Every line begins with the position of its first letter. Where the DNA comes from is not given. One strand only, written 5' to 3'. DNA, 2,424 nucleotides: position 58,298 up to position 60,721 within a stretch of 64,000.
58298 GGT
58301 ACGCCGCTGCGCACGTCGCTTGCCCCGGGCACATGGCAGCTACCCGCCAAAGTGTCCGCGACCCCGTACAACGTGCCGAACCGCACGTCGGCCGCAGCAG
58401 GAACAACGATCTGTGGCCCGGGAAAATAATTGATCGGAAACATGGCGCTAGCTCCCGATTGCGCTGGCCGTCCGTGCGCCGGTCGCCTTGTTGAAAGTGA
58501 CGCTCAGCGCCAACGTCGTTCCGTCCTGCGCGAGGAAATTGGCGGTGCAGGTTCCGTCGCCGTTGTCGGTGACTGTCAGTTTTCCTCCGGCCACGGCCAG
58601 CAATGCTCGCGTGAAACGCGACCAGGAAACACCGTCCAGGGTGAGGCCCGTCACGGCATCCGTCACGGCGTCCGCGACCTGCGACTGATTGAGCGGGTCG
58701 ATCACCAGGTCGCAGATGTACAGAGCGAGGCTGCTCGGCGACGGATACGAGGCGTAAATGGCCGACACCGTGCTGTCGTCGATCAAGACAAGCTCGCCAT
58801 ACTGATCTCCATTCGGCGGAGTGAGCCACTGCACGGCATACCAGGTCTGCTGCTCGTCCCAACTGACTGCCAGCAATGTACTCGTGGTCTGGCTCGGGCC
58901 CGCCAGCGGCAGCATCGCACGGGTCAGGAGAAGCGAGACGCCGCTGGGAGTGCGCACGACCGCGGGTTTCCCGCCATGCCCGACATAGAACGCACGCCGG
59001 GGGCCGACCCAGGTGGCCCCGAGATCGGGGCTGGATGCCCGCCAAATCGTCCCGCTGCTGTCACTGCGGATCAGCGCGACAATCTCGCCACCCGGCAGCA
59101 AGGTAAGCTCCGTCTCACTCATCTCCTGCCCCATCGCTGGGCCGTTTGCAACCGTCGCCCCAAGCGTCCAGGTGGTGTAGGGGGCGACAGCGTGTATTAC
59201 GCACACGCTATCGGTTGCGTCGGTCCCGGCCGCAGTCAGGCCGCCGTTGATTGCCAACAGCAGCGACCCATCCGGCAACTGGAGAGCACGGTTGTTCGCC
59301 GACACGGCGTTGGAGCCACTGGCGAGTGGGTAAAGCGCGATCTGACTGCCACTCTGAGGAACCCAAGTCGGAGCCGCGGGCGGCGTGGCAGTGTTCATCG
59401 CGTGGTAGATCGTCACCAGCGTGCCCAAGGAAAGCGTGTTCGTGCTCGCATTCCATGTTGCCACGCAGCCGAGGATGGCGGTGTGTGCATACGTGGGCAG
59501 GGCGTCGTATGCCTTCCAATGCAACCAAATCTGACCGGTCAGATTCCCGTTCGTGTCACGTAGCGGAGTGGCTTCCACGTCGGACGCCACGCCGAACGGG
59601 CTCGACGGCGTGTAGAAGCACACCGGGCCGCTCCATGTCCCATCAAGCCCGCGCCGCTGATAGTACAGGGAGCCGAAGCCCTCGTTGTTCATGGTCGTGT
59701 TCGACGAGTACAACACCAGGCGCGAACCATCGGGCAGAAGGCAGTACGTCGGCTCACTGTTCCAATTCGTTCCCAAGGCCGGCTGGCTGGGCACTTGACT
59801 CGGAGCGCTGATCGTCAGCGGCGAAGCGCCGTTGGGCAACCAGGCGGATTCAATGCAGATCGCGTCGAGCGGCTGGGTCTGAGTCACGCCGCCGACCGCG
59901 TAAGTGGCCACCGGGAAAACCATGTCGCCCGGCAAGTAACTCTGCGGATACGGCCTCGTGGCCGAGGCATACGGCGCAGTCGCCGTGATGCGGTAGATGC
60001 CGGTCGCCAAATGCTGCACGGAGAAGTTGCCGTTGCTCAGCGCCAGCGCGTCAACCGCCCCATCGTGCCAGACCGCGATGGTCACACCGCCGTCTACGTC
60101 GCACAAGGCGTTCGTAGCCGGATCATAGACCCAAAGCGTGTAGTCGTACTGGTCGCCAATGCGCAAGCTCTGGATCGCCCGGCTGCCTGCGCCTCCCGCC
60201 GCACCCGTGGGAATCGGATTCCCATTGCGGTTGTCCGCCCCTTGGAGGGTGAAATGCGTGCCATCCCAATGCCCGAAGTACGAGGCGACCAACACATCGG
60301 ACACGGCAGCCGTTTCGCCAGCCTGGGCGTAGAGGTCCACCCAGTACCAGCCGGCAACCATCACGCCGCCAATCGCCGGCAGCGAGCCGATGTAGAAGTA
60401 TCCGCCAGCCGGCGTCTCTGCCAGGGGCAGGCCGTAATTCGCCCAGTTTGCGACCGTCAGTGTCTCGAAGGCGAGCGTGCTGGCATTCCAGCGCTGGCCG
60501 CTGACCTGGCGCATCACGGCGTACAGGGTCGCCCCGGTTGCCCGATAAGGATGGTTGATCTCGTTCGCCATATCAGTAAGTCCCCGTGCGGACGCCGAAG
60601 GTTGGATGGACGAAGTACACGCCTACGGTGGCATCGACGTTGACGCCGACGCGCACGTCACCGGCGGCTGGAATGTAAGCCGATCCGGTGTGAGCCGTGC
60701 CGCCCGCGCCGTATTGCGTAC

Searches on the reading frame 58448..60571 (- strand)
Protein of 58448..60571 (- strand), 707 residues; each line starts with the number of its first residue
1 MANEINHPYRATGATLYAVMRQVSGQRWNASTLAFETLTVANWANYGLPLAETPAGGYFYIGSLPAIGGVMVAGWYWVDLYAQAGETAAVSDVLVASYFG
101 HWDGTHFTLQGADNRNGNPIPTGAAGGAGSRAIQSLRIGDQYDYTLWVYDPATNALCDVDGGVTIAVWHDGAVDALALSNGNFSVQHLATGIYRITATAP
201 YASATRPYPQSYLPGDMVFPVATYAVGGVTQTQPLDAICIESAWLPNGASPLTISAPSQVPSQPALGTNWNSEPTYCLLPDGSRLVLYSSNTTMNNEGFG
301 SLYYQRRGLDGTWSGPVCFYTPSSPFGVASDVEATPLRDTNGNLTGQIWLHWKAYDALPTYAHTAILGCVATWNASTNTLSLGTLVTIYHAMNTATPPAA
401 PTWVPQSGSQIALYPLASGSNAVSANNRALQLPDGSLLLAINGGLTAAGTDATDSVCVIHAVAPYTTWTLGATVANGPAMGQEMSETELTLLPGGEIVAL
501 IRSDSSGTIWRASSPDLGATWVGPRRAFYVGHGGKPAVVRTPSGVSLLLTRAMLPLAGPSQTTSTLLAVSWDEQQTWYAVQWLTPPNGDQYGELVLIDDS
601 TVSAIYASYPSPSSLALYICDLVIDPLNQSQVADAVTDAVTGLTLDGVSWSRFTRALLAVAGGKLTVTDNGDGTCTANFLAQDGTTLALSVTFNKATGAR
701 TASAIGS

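Call 42: search_protein_families(library=phrogs, proteins=[window:58448-60571:-], max_evalue=0.00001)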
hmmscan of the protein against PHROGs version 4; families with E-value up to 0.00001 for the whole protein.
window:58448-60571:- (707 aa): 0 families

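Call 77: search_protein_families(library=pfam, proteins=[window:58448-60571:-], max_evalue=0.0001)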
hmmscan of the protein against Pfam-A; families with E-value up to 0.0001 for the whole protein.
window:58448-60571:- (707 aa): 1 family
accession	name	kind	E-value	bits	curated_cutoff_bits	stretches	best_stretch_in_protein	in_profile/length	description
PF13088.12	BNR_2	-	9e-06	25.7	31.4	1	427-587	114-258/277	BNR repeat-like domain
